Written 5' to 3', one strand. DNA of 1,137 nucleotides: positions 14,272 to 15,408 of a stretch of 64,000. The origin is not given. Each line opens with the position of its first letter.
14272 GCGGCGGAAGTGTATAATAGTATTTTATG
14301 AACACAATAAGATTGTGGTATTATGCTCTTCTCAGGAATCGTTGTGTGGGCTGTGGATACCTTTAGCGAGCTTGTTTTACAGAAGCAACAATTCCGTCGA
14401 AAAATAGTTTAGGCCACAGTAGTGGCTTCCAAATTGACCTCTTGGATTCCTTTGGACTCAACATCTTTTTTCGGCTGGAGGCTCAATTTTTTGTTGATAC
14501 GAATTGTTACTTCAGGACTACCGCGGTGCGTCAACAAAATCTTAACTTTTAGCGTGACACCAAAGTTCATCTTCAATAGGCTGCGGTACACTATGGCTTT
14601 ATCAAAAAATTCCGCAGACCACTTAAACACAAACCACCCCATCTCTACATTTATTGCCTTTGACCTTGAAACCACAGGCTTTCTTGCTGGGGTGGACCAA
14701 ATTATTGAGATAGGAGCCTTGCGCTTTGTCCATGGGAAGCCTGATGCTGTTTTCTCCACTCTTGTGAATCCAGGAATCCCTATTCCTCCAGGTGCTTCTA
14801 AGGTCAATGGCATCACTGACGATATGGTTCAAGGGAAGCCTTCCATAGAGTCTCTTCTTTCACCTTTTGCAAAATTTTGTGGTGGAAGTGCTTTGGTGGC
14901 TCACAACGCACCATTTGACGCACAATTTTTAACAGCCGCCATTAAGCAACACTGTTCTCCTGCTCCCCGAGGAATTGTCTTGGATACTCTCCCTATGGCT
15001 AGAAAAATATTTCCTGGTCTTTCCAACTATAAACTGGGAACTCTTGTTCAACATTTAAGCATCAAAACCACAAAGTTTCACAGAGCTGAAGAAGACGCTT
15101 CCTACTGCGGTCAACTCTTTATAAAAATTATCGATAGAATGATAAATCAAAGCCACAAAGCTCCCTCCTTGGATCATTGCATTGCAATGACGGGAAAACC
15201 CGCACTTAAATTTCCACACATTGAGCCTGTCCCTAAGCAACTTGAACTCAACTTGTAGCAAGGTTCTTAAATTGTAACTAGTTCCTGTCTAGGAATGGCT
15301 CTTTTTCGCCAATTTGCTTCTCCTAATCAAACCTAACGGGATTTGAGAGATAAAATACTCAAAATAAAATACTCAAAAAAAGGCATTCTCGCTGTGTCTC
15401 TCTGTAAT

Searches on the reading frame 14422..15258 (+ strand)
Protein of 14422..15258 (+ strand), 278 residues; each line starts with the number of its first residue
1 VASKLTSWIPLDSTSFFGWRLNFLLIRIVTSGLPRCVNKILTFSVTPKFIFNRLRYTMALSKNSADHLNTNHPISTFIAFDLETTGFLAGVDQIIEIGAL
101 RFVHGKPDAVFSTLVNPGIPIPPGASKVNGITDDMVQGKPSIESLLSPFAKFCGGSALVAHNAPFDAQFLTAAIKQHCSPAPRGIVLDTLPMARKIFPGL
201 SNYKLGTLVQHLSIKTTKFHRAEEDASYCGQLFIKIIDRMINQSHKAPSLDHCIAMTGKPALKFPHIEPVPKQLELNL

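Call 37: search_protein_families(library=pfam, proteins=[window:14422-15258:+], max_evalue=0.00001)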
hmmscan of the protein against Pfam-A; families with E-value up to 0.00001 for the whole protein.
window:14422-15258:+ (278 aa): 1 family
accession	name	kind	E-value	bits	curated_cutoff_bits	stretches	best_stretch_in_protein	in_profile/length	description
PF00929.31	RNase_T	-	2e-32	113.4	24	1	78-233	1-164/164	Exonuclease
